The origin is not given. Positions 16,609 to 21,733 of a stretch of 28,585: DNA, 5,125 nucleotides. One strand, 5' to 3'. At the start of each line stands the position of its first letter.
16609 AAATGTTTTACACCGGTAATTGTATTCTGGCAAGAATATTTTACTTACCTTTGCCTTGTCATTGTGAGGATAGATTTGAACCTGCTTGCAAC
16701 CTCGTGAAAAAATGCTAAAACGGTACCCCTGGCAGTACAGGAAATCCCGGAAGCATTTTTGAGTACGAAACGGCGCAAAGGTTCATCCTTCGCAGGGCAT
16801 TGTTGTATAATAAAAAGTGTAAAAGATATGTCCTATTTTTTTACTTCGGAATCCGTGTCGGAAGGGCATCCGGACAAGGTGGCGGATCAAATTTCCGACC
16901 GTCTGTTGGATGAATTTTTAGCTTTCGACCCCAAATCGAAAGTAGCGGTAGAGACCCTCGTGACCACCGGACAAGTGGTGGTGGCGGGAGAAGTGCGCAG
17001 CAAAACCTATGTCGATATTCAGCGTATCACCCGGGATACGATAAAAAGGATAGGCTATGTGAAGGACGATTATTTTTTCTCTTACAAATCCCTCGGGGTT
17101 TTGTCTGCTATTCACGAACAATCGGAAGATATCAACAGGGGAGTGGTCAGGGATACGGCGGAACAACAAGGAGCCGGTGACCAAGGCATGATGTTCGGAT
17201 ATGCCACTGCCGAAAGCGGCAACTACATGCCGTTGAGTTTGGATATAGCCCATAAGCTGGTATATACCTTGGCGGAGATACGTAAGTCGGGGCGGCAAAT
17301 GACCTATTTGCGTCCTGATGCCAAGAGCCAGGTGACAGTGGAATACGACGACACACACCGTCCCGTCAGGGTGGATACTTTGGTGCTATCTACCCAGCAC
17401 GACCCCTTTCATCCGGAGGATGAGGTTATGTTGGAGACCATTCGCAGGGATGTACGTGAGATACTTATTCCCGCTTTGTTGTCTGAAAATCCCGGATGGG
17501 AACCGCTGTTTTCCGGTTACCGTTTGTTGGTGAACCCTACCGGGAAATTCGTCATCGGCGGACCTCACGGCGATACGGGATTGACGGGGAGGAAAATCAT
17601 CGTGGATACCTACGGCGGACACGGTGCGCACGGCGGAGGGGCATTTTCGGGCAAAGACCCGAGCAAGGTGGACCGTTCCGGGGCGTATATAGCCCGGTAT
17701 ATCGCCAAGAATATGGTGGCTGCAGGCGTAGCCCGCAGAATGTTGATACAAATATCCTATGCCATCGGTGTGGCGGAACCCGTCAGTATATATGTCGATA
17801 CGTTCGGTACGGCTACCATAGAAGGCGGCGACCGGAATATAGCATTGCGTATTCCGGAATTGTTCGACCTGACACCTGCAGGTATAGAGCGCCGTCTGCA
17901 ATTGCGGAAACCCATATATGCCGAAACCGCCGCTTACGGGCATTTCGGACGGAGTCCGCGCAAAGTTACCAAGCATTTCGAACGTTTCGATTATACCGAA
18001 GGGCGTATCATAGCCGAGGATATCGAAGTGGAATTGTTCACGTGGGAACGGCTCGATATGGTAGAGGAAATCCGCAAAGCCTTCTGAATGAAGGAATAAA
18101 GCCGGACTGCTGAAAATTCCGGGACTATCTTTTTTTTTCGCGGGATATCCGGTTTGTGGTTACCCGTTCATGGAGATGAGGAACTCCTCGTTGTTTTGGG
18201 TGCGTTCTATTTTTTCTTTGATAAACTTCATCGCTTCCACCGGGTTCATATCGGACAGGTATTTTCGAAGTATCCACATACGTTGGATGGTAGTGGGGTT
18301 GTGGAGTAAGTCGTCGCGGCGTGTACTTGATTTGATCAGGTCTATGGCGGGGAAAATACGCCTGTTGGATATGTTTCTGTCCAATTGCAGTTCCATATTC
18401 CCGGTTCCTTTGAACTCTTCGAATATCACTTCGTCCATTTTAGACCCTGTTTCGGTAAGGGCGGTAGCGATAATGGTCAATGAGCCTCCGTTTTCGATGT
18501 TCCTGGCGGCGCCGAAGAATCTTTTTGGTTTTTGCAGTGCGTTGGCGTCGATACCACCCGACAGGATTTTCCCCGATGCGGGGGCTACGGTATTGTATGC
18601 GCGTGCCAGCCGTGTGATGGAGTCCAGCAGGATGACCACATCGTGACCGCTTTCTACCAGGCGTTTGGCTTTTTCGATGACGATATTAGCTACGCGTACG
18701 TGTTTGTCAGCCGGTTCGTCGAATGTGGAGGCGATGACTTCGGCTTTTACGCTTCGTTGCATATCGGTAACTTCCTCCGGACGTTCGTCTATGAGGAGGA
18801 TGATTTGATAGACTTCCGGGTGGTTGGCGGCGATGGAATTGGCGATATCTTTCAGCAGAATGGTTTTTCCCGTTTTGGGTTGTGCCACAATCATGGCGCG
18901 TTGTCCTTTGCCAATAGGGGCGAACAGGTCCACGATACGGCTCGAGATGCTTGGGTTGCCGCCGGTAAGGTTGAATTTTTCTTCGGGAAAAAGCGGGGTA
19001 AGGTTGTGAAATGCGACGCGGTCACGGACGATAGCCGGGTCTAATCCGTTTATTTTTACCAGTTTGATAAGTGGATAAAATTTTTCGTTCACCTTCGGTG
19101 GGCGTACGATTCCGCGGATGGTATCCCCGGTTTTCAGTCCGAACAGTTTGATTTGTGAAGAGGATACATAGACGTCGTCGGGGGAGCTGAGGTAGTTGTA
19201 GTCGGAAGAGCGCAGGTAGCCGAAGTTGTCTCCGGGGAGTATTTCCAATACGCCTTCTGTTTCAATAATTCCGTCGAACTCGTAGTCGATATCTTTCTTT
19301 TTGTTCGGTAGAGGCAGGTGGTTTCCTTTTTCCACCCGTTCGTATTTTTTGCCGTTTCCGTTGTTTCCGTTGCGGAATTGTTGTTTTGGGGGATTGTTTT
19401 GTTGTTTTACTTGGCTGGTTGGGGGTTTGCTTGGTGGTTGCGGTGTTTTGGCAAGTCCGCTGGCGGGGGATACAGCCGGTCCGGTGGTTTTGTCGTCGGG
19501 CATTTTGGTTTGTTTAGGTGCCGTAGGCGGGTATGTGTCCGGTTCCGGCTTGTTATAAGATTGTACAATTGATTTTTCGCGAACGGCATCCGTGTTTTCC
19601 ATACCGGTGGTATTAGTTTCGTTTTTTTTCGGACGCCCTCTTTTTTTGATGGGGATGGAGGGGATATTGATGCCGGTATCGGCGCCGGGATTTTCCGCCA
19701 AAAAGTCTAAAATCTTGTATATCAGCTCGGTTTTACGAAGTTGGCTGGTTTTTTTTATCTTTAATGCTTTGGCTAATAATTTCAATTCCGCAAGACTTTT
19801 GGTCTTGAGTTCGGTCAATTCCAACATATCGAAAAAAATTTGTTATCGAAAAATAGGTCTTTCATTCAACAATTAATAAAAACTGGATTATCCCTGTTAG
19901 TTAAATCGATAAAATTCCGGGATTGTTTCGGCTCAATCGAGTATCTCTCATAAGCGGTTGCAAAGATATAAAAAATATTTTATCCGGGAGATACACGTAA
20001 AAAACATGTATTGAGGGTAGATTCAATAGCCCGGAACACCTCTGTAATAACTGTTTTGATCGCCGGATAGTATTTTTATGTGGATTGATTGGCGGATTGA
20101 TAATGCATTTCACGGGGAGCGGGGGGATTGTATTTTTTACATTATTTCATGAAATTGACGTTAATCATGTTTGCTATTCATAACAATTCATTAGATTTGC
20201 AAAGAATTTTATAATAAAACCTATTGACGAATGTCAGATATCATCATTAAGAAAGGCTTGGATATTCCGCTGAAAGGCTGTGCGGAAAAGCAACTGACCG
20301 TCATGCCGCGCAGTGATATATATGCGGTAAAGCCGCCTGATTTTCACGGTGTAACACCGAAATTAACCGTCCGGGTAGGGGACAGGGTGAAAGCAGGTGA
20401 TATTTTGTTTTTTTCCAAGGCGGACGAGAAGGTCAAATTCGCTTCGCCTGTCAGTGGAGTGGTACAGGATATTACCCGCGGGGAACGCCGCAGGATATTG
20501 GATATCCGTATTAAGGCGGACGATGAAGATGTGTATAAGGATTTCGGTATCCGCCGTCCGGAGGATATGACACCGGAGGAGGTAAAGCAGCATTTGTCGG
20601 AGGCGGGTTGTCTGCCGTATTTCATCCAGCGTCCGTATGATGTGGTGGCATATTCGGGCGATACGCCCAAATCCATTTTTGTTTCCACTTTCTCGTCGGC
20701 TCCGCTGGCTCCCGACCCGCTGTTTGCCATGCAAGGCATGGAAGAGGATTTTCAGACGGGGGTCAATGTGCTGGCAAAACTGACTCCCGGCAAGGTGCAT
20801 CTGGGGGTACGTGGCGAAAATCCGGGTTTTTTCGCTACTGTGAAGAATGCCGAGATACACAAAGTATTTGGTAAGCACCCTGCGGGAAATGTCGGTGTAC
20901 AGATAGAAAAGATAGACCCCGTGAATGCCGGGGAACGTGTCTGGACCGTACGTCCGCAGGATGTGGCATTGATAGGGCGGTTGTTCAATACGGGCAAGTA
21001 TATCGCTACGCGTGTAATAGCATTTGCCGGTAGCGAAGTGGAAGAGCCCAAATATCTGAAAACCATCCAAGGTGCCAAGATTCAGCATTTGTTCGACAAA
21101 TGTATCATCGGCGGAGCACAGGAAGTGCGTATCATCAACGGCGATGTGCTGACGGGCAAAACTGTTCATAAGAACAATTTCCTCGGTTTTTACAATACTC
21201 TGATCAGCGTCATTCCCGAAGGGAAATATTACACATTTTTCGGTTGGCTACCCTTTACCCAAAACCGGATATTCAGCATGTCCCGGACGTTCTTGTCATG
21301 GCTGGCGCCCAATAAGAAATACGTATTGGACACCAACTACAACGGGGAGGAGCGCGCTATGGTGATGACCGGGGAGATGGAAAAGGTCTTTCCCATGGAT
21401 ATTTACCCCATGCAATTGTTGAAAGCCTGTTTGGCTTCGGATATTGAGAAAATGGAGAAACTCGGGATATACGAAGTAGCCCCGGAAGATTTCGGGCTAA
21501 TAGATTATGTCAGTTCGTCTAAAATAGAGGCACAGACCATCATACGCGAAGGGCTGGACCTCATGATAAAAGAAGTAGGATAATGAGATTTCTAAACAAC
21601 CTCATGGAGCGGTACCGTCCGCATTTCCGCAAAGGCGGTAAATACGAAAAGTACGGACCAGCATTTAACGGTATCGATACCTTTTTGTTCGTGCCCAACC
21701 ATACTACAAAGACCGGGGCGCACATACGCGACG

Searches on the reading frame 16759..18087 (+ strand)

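Call 28: search_protein_families(library=pfam, proteins=[window:16759-18087:+], max_evalue=0.001)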
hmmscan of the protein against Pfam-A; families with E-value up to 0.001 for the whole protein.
window:16759-18087:+ (442 aa): 3 families
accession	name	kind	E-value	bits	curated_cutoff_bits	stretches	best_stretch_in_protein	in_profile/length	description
PF02773.21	S-AdoMet_synt_C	-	3.1e-62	209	25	1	266-399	1-132/138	S-adenosylmethionine synthetase, C-terminal domain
PF00438.25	S-AdoMet_synt_N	-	1.3e-40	138.4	33.1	1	26-122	2-98/99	S-adenosylmethionine synthetase, N-terminal domain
PF02772.21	S-AdoMet_synt_M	-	1.1e-39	135.8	29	1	136-264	1-120/120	S-adenosylmethionine synthetase, central domain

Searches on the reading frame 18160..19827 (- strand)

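Call 28: search_protein_families(library=pfam, proteins=[window:18160-19827:-], max_evalue=0.001)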
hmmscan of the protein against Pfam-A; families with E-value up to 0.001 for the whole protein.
window:18160-19827:- (555 aa): 4 families
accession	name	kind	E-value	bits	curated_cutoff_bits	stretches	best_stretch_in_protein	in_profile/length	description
PF00006.31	ATP-synt_ab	-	1.9e-29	103.3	29.5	1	297-501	3-212/213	ATP synthase alpha/beta family, nucleotide-binding domain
PF07497.18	Rho_RNA_bind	-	2.3e-27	95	27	1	191-264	2-72/73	Rho termination factor, RNA-binding domain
PF07498.18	Rho_N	-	2.7e-11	43.7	24.9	1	6-48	1-43/43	Rho termination factor, N-terminal domain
PF05729.18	NACHT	-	0.00094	19.5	26.7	0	320-413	12-99/167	NACHT domain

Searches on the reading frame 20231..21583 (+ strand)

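Call 28: search_protein_families(library=pfam, proteins=[window:20231-21583:+], max_evalue=0.001)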
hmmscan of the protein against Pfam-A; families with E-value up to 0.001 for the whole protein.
window:20231-21583:+ (450 aa): 4 families
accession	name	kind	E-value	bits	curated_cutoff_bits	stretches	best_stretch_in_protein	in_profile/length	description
PF24836.1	NQRA_2nd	-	8.7e-47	159.4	25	1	114-256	2-144/145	NqrA second alpha/beta domain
PF05896.17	NQRA_N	-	2.3e-32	111.5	25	1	4-97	1-94/94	NqrA N-terminal barrel-sandwich hybrid domain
PF11973.14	NQRA_SLBB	-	2.5e-15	57.1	27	1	262-313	1-50/51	NQRA C-terminal domain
PF13533.13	Biotin_lipoyl_2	-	0.00042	20.5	29.8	0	44-60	13-29/32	Biotin-lipoyl like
